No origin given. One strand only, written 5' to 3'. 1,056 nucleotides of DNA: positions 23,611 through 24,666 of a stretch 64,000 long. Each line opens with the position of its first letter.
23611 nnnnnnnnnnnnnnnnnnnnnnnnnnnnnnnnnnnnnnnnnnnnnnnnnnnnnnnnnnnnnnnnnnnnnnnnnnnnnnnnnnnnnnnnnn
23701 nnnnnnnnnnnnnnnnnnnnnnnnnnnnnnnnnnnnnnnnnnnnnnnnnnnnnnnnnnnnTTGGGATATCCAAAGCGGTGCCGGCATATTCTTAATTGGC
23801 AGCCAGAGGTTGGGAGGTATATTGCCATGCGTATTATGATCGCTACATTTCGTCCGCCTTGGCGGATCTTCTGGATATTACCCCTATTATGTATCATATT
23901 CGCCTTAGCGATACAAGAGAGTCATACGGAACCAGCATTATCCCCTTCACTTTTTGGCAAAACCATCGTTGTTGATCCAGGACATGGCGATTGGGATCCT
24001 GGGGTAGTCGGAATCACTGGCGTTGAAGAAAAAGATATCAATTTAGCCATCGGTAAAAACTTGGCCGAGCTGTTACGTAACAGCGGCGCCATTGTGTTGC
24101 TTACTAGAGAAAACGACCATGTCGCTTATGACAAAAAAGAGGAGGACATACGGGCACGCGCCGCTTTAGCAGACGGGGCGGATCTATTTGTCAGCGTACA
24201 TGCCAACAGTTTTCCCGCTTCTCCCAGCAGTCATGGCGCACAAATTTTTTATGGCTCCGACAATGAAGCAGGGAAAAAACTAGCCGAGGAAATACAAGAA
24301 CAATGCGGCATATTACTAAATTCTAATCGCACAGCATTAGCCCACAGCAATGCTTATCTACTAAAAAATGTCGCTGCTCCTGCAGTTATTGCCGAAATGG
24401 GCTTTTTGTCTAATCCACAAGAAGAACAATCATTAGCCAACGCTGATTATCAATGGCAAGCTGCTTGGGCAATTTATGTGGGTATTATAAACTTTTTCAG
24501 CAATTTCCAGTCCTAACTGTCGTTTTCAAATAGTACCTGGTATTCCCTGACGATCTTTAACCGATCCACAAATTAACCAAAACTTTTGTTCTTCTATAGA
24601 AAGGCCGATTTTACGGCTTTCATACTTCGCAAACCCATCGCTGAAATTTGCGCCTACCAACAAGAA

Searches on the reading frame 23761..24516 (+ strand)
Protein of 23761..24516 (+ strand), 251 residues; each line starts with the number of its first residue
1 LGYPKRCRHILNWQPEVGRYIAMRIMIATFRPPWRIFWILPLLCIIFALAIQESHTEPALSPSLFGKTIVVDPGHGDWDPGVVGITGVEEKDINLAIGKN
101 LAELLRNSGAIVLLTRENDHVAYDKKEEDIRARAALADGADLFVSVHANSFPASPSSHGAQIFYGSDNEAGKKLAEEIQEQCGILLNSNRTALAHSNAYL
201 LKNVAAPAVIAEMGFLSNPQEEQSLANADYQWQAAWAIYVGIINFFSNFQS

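Call 23: search_protein_families(library=pfam, proteins=[window:23761-24516:+], max_evalue=0.001)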
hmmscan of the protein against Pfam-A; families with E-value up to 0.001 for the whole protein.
window:23761-24516:+ (251 aa): 1 family
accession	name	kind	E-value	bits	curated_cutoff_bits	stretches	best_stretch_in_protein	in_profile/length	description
PF01520.23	Amidase_3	-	1.3e-44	152.8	27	1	69-244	1-174/174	N-acetylmuramoyl-L-alanine amidase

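Call 64: search_protein_families(library=ncbifam, proteins=[window:23761-24516:+], max_evalue=0.00001)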
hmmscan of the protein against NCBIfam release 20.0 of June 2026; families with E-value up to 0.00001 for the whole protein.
window:23761-24516:+ (251 aa): 5 families
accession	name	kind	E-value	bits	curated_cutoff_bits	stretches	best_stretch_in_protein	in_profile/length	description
TIGR02883.1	spore_cwlD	equivalog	2.5e-51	174.5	221.55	1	67-245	1-189/189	N-acetylmuramoyl-L-alanine amidase CwlD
NF007652.1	PRK10319.1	equivalog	3.1e-29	102.2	400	2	51-176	42-163/291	N-acetylmuramoyl-L-alanine amidase AmiA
NF007751.0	PRK10431.1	equivalog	5e-21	74.8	532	2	69-196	194-319/445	N-acetylmuramoyl-L-alanine amidase AmiB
NF038267.1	amidase_AmiC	exception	3.3e-20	72.1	700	1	69-173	189-289/407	N-acetylmuramoyl-L-alanine amidase AmiC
NF038140.1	amidase_Rv3717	exception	8.5e-11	41.7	335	1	81-247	58-232/233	Rv3717 family N-acetylmuramoyl-L-alanine amidase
